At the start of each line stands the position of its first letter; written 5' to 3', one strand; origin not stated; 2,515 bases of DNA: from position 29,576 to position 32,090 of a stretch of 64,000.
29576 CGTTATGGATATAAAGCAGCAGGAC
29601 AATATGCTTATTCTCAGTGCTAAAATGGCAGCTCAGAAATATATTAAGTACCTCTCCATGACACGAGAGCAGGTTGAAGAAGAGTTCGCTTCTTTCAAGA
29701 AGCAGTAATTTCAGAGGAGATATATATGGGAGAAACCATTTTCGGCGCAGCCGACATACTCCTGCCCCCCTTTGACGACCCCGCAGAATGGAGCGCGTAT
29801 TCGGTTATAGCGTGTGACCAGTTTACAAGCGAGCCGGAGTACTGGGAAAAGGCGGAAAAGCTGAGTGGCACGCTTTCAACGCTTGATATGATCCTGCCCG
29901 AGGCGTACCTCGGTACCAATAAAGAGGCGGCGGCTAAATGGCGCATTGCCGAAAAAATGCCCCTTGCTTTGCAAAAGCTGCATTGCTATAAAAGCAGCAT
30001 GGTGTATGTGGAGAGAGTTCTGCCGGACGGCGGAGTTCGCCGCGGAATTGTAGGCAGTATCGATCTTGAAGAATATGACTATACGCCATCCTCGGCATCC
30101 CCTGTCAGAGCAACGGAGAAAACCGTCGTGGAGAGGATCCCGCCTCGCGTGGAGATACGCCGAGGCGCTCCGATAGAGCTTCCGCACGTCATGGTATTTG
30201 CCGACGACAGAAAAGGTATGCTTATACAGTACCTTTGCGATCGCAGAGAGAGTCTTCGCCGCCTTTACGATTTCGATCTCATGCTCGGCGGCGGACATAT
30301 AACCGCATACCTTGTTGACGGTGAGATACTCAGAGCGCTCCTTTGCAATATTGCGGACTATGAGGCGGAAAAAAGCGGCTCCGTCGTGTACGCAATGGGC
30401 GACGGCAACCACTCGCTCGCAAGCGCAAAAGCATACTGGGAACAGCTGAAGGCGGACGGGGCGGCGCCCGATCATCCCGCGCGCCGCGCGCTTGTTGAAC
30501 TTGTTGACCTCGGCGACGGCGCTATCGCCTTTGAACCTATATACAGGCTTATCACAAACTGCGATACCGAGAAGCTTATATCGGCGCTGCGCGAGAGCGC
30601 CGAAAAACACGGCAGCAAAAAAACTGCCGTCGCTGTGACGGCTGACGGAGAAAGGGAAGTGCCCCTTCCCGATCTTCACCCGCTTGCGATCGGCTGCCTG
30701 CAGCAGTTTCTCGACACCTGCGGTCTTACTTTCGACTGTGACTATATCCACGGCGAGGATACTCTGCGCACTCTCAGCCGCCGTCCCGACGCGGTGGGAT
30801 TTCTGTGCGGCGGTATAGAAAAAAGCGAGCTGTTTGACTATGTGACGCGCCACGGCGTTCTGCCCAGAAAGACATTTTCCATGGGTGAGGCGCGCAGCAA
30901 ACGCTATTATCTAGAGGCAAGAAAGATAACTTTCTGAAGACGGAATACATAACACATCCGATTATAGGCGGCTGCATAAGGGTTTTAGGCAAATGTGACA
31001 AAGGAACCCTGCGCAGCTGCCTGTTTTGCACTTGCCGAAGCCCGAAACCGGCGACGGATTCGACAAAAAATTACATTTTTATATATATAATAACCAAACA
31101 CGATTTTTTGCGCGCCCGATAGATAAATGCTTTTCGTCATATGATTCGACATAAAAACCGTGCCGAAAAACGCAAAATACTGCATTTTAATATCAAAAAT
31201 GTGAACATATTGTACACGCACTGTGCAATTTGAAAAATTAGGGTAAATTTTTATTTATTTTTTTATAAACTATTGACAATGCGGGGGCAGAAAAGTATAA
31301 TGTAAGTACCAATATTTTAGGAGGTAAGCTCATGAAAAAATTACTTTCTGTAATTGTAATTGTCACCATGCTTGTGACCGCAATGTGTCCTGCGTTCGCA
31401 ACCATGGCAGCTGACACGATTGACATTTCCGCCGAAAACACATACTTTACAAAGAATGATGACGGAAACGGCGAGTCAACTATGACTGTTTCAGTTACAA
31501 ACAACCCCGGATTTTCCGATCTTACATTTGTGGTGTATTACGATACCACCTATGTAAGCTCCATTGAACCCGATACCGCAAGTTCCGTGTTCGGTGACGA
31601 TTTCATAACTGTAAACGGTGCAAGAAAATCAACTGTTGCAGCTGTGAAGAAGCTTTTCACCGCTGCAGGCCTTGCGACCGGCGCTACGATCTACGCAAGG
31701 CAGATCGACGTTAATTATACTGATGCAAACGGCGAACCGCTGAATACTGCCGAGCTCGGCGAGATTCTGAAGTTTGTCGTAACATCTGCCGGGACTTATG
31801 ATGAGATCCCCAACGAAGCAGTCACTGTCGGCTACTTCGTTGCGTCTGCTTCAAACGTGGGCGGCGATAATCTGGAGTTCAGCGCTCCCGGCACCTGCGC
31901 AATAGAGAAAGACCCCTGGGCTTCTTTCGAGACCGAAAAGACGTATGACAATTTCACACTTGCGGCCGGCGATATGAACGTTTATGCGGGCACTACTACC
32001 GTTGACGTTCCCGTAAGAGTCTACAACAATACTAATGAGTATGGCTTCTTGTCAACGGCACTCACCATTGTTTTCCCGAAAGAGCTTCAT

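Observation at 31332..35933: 1533-aa secreted protein built from cohesin-like modules and His/Cys mini-modules, with no recognisable anchor or dockerin partner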

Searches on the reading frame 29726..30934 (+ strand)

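Call 60: search_protein_families(library=pfam, proteins=[window:29726-30934:+], max_evalue=0.001)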
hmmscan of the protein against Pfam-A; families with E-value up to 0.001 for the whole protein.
window:29726-30934:+ (403 aa): 1 family
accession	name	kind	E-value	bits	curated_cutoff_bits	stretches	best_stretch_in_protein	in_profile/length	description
PF06245.16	DUF1015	-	5.9e-41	140.9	25.8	1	25-310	15-302/325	Protein of unknown function (DUF1015)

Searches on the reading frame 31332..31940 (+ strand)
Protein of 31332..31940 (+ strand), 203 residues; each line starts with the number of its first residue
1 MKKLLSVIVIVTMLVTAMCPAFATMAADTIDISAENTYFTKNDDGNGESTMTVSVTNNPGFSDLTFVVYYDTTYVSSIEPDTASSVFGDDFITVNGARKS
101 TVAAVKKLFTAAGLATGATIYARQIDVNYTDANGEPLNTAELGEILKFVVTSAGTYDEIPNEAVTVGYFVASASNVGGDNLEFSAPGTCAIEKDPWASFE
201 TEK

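Call 7: search_protein_families(library=pfam, proteins=[window:31332-31940:+], max_evalue=5)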
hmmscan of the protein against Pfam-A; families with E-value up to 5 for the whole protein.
window:31332-31940:+ (203 aa): 1 family
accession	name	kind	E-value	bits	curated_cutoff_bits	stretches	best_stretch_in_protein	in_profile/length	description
PF20041.5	DUF6443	-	0.1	13.3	27.8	0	35-72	25-57/137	Domain of unknown function (DUF6443)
